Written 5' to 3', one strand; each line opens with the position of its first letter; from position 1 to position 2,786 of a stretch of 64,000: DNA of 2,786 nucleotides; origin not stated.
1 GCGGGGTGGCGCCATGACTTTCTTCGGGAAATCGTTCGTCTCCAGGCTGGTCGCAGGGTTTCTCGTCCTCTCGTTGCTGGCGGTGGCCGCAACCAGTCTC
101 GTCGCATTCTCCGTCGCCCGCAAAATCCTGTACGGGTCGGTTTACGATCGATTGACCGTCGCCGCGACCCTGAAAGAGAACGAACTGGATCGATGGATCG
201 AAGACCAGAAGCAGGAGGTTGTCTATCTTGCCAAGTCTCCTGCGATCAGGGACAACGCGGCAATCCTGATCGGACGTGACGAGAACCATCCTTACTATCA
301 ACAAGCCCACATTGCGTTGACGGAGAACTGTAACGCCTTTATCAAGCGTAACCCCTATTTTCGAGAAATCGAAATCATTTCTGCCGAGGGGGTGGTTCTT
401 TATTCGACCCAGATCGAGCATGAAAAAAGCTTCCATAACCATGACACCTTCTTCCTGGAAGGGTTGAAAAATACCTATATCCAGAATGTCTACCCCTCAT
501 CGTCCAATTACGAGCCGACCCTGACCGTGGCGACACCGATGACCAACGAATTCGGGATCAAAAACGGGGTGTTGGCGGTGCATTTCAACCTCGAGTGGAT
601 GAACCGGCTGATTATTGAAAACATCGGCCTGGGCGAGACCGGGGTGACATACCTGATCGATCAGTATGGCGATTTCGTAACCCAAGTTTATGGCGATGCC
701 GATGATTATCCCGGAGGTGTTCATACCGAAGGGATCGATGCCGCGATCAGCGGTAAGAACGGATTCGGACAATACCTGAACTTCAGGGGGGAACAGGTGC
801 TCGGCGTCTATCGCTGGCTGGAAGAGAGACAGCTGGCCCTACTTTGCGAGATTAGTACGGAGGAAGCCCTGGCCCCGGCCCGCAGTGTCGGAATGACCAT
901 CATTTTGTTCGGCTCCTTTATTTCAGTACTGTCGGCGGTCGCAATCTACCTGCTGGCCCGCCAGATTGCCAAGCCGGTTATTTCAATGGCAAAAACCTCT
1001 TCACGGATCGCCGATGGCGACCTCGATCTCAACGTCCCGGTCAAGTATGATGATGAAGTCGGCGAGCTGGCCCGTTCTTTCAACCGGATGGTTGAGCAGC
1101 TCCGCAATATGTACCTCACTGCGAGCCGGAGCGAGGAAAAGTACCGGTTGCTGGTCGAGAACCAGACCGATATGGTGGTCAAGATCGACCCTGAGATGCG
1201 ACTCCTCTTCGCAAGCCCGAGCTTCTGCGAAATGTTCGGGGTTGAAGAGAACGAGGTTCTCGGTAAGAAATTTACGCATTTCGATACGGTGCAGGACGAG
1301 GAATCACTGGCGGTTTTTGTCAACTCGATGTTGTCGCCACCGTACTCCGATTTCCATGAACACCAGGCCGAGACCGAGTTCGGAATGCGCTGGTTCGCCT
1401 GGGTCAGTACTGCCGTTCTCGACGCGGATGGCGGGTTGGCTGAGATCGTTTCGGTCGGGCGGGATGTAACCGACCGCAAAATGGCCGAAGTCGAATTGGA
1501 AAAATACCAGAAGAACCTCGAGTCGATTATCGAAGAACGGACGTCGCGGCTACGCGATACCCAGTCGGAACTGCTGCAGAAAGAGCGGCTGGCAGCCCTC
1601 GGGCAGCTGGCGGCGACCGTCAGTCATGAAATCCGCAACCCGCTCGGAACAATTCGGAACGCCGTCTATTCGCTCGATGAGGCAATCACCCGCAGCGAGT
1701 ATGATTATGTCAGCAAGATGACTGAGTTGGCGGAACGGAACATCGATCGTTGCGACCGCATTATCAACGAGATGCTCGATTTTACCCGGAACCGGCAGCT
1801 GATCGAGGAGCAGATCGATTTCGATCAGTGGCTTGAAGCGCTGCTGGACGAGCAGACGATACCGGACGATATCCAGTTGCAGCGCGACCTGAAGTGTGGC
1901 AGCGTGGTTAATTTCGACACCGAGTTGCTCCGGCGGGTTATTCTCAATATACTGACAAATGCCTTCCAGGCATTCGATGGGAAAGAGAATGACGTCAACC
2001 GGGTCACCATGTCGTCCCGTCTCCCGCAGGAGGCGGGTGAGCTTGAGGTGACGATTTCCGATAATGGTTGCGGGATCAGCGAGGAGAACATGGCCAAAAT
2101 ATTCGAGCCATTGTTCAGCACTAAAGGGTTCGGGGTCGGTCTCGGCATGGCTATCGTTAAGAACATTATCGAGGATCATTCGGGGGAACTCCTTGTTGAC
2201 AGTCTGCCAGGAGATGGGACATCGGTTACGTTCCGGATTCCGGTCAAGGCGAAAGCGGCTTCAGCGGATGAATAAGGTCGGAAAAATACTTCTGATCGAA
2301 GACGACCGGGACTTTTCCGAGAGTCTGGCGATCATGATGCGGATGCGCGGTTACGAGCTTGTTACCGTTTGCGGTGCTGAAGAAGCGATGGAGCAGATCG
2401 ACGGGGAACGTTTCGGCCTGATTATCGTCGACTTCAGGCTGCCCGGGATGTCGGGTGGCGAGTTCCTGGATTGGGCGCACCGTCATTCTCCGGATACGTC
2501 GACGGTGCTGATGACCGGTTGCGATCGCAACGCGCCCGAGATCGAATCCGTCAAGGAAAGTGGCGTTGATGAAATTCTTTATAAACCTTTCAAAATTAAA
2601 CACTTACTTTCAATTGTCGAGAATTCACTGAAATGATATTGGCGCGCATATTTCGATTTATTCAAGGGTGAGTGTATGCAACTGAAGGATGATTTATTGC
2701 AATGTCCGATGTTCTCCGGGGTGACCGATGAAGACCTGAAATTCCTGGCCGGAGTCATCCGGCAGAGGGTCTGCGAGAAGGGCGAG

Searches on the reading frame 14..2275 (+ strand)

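Call 7: search_protein_families(library=pfam, proteins=[window:14-2275:+], max_evalue=0.01)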
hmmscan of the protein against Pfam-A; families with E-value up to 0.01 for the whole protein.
window:14-2275:+ (753 aa): 9 families
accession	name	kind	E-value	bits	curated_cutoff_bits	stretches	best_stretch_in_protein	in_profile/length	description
PF02518.31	HATPase_c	-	1.5e-24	87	26.4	1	635-745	2-110/111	Histidine kinase-, DNA gyrase B-, and HSP90-like ATPase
PF00672.30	HAMP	-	3.3e-17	63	25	1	313-364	1-52/53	HAMP domain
PF02743.24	dCache_1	-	6.4e-14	52.5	45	1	43-270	7-231/240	Cache domain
PF00512.31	HisKA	-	1.8e-12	47.5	26.9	1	529-594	2-64/66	His Kinase A (phospho-acceptor) domain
PF08448.16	PAS_4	-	4.5e-09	37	23.1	1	382-489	2-109/110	PAS fold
PF13426.13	PAS_9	-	2e-07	31.7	27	1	386-487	2-103/103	PAS domain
PF00989.32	PAS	-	9.4e-06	26.1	22.6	1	375-422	1-48/113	PAS fold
PF13188.13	PAS_8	-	2.8e-05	24.3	21.8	1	375-427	1-51/65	PAS domain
PF08447.18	PAS_3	-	0.007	17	25.6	0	398-437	2-41/89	PAS fold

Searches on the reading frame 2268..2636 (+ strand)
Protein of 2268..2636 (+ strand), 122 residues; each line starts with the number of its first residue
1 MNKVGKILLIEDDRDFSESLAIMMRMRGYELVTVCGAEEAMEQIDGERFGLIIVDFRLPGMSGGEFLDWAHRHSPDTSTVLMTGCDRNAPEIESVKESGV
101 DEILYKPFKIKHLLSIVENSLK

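Call 7: search_protein_families(library=pfam, proteins=[window:2268-2636:+], max_evalue=0.01)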
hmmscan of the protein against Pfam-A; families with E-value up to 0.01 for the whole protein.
window:2268-2636:+ (122 aa): 1 family
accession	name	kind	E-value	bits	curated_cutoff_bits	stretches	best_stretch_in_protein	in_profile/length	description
PF00072.30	Response_reg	-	1.4e-19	70.7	30.2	1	7-117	1-110/111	Response regulator receiver domain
